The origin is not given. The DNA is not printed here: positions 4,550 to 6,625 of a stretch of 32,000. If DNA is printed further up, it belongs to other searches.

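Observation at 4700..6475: FtsA-like domain fused in-frame to a complete ribulose-phosphate 3-epimerase domain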

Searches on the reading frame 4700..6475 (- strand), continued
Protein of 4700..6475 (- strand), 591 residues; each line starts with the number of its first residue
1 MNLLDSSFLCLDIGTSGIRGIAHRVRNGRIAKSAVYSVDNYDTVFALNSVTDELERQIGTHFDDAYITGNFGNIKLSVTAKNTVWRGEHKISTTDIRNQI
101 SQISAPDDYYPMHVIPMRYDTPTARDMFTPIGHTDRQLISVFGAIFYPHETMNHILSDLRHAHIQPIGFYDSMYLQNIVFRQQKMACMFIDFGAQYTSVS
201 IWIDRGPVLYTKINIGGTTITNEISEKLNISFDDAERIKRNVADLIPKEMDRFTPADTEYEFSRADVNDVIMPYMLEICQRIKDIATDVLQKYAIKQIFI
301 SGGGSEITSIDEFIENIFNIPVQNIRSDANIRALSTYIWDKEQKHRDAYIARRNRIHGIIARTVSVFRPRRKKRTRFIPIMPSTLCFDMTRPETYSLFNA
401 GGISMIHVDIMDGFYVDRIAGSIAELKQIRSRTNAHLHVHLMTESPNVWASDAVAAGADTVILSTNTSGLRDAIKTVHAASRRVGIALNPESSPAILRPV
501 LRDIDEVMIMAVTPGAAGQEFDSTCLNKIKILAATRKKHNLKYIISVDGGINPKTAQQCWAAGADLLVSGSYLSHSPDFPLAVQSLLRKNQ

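Call 11: search_solved_structures(query=window:4700-6475:-, max_evalue=0.001, show_alignments=3)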
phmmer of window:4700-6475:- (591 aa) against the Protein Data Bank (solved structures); distinct sequences matched with E-value up to 0.001: 21.
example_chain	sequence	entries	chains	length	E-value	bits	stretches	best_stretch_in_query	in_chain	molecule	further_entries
2fli_A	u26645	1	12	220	5.2e-32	114.2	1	381-586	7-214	ribulose-phosphate 3-epimerase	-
1rpx_A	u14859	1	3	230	9.3e-27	96.9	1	379-586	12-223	PROTEIN (RIBULOSE-PHOSPHATE 3-EPIMERASE)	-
3ct7_A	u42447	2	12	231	1.4e-25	93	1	380-571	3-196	D-allulose-6-phosphate 3-epimerase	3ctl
1tqj_A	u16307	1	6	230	3.7e-25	91.6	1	377-585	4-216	Ribulose-phosphate 3-epimerase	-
7b1w_J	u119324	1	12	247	3.1e-24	88.6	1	373-580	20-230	Ribulose-phosphate 3-epimerase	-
3qc3_A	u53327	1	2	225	2.2e-22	82.4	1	393-588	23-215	D-ribulose-5-phosphate-3-epimerase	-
3ovp_A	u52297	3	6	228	2.4e-22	82.3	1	393-588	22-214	Ribulose-phosphate 3-epimerase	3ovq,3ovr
7u5y_A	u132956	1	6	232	5.7e-22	81.1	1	379-585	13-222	Ribulose-phosphate 3-epimerase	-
3inp_A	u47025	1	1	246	1.4e-21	79.8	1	375-583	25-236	D-ribulose-phosphate 3-epimerase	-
1h1y_A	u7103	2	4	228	2.4e-20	75.7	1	393-589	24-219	D-RIBULOSE-5-PHOSPHATE 3-EPIMERASE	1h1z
5umf_A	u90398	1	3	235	2.4e-19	72.4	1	380-585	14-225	Ribulose-phosphate 3-epimerase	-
7sbj_A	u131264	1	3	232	3.8e-19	71.8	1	381-576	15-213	Ribulose-phosphate 3-epimerase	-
4nu7_A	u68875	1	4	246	2.3e-18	69.2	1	380-588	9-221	Ribulose-phosphate 3-epimerase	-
1tqx_A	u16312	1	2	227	2.5e-13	52.6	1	380-580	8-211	D-ribulose-5-phosphate 3-epimerase, putative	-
3wt0_A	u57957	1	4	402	3.6e-07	32.2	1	112-320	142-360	Cell division protein FtsA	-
7q6f_A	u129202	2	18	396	5.9e-05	24.9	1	86-338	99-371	Cell division protein FtsA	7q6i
1e4f_T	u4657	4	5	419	0.00023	22.9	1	47-323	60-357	CELL DIVISION PROTEIN FTSA | CELL DIVISION PROTEIN FTSA, PUTATIVE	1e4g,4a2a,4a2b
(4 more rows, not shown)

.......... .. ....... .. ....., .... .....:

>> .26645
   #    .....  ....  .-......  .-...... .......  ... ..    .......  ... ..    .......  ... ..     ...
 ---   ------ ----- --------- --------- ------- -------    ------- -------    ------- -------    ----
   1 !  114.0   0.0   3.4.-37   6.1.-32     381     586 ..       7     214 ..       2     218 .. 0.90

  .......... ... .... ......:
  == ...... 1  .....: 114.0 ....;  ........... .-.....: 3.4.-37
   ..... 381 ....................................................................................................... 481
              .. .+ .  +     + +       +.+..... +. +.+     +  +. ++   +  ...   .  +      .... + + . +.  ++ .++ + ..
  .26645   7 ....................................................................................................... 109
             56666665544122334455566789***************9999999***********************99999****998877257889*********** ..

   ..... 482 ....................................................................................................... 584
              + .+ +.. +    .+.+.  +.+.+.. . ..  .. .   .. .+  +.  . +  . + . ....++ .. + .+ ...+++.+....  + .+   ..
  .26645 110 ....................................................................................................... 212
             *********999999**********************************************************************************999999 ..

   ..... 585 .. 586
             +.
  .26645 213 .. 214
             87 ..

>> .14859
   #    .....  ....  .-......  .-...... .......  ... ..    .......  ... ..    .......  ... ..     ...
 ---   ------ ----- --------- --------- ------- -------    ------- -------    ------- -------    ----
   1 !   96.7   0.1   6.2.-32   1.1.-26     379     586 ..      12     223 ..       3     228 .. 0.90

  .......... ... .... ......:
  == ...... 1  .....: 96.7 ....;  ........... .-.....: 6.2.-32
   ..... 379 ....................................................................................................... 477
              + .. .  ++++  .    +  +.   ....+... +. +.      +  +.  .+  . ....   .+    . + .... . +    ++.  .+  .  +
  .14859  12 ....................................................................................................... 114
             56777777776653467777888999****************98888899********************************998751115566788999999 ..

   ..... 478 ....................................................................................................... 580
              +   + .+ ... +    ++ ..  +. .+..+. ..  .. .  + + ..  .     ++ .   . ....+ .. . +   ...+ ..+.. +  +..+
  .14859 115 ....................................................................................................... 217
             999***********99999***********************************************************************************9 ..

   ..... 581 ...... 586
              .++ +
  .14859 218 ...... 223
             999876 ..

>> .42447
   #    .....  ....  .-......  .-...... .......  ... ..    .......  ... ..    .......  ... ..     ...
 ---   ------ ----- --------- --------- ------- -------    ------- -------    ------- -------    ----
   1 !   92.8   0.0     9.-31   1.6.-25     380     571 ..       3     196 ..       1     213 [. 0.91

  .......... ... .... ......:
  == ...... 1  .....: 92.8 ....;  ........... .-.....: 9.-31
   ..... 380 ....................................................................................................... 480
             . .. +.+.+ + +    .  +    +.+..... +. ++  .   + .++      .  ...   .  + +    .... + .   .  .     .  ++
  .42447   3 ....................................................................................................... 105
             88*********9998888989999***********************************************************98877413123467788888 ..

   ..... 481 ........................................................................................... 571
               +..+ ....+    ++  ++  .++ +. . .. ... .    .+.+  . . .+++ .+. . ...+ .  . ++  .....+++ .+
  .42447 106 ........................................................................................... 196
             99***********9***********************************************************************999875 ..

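Call 19: search_protein_families(library=pfam, alignment_id=A1, max_evalue=0.001)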
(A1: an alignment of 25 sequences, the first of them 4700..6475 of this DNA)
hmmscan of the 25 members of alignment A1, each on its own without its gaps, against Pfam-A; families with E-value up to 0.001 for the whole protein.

A. member 1, window:4700-6475:- (591 aa): 4 families
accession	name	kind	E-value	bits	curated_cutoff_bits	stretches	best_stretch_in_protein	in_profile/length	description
PF00834.25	Ribul_P_3_epim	-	3.1e-40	138.1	21.1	1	382-573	4-197/198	Ribulose-phosphate 3 epimerase family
PF14450.12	FtsA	-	1.2e-15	58.5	31.8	1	189-327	2-112/127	Cell division protein FtsA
PF11104.14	PilM_2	-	4.7e-09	36.1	27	1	182-324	177-304/340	Type IV pilus assembly protein PilM;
PF06723.19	MreB_Mbl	-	1.2e-06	28.1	27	1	184-325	144-304/327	MreB/Mbl protein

B. families by the number of members that match (of 25 scanned): 9 families
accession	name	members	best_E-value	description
PF00834.25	Ribul_P_3_epim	22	2.7e-48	Ribulose-phosphate 3 epimerase family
PF14450.12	FtsA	17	4.2e-20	Cell division protein FtsA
PF11104.14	PilM_2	13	3.2e-09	Type IV pilus assembly protein PilM;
PF02491.25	SHS2_FTSA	11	2.1e-11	SHS2 domain inserted in FTSA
PF06723.19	MreB_Mbl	9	1.7e-14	MreB/Mbl protein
PF12577.13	PPARgamma_N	1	6.5e-10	PPAR gamma N-terminal region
PF00012.26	HSP70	1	0.0007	Hsp70 protein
PF01884.23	PcrB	1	0.00085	PcrB family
PF01729.25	QRPTase_C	1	0.00086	Quinolinate phosphoribosyl transferase, C-terminal domain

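Call 27: find_related_loci(query=A3, collection=genome_contigs, flank=10000)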
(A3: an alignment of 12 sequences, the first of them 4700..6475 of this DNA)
Query A3 (591 aa) in genome_contigs; peptide patterns used: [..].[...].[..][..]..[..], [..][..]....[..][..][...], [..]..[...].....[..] (x = any residue, [..] = any of these).
600 stretches matched a pattern (row limit reached: there are more); 579 encode a relative of the query (tblastn E <= 1e-3); the best 80 are kept; 80 distinct loci.
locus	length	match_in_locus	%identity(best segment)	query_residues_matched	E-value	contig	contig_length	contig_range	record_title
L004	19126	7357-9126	73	1-590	0e+0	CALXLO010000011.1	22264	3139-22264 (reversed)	MAG: uncultured Alphaproteobacteria bacterium isolate BRZ_DB__bin25 genome assembly, contig: BRZ_DB__NODE_2636_length_22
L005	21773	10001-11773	70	1-591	0e+0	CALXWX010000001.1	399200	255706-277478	MAG: uncultured Alphaproteobacteria bacterium isolate BRZ_EC__bin9 genome assembly, contig: BRZ_EC__NODE_9_length_399200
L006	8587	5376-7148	69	1-591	0e+0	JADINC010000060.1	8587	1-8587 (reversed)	MAG: Candidatus Enterousia avistercoris isolate 8207 D5M67__C303561_L8587_SRR9113728, whole genome shotgun sequence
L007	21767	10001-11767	69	1-589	0e+0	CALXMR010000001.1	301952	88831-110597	MAG: uncultured Alphaproteobacteria bacterium isolate BRZ_MA__bin39 genome assembly, contig: BRZ_MA__NODE_16_length_3019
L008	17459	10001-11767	66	1-589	0e+0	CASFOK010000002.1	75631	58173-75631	uncultured proteobacterium isolate SI.B28.metabat-bins.76 genome assembly, contig: SI.B28.metabat-bins.76.fa_k141_21636,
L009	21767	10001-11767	66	1-589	0e+0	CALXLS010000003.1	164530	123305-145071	MAG: uncultured Alphaproteobacteria bacterium isolate BRZ_DL__bin85 genome assembly, contig: BRZ_DL__NODE_110_length_164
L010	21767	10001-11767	64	1-589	0e+0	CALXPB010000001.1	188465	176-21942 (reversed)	MAG: uncultured Alphaproteobacteria bacterium isolate BRZ_R__bin77 genome assembly, contig: BRZ_R__NODE_57_length_188465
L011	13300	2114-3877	68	1-588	0e+0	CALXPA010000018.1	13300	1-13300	MAG: uncultured Alphaproteobacteria bacterium isolate BRZ_SB__bin57 genome assembly, contig: BRZ_SB__NODE_7593_length_13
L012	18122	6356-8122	66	1-589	0e+0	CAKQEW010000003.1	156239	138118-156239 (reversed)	MAG: uncultured Alphaproteobacteria bacterium isolate REFINED_METABAT215_TOP10_CONTIGS_1500_ASSEMBLY_K77_MERGED__Hadza_M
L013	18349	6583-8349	65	1-589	0e+0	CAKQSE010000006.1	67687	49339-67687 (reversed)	MAG: uncultured Alphaproteobacteria bacterium isolate REFINED_METABAT215_TOP10_CONTIGS_1500_ASSEMBLY_K77_MERGED__Hadza_M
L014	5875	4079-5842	62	1-588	0e+0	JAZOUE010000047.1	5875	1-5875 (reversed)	MAG: Candidatus Enterousia sp. isolate T1900045534_YK20190228.MAGScoT_cleanbin_000043 SGB_7755_k141_845994, whole genome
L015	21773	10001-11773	64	1-591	0e+0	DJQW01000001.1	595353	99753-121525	MAG TPA_asm: Alphaproteobacteria bacterium UBA6376 UBA6376_contig_193, whole genome shotgun sequence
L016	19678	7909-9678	63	1-590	0e+0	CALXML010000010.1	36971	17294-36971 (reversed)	MAG: uncultured Alphaproteobacteria bacterium isolate BRZ_KL__bin36 genome assembly, contig: BRZ_KL__NODE_1092_length_36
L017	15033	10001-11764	62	1-588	0e+0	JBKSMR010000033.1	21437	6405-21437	MAG: Alphaproteobacteria bacterium isolate 125_22-69 k141_2151202, whole genome shotgun sequence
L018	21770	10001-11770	64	1-590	0e+0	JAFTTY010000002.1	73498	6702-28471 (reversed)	MAG: Alphaproteobacteria bacterium isolate RGIG4147 Roe_deer_Colon-1__c38049, whole genome shotgun sequence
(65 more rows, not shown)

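Call 41: predict_structure(alignment_id=A4)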
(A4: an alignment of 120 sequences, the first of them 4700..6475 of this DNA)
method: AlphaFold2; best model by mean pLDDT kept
length: 591 residues; sequences in the alignment: 120
mean_pLDDT: 91.4   pTM: 0.61
mean pLDDT of the five models: 91.4, 90.7, 89.6, 89.4, 88.1
residues with pLDDT >= 90: 466; 70-90: 97; 50-70: 23; < 50: 5
segments of 3 or more residues with pLDDT < 50: 371-373
pLDDT, mean of each block of 10 residues (from residue 1): 91 96 94 96 96 96 96 95 95 95 94 95 93 96 96 96 97 96 95 97 95 96 96 94 86 85 92 96 96 96 95 96 97 97 93 90 69 69 91 90 91 59 87 93 81 93 79 91 92 88 94 72 92 94 94 95 95 90 88 34
secondary structure, 60 per line:
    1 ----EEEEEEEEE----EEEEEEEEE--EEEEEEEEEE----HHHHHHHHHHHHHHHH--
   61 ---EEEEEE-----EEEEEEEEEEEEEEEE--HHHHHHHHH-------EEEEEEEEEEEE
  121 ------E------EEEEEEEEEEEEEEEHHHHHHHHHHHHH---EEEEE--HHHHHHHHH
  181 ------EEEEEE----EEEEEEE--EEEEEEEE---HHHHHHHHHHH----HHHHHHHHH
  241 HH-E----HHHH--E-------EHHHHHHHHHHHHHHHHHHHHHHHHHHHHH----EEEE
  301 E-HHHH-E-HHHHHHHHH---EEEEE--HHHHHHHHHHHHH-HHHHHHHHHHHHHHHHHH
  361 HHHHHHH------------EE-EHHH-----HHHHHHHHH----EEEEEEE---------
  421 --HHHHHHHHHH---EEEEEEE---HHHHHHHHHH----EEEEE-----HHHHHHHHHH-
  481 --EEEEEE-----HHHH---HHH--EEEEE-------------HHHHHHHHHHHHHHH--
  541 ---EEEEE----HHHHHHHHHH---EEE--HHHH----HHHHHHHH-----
elements in order: E5-13 E18-26 E29-38 H43-58 E64-69 E75-90 H93-101 E109-120 E134-148 H149-161 E165-169 H172-180 E187-192 E197-203 E206-213 H217-227 H232-242 H249-252 H264-292 E297-301 H303-306 H310-318 E322-326 H329-341 H343-367 H392-400 E405-411 H423-432 E436-442 H446-455 E460-464 H470-479 E483-488 H494-497 E506-510 H524-538 E544-548 H553-562 E566-568 H571-574 H579-586
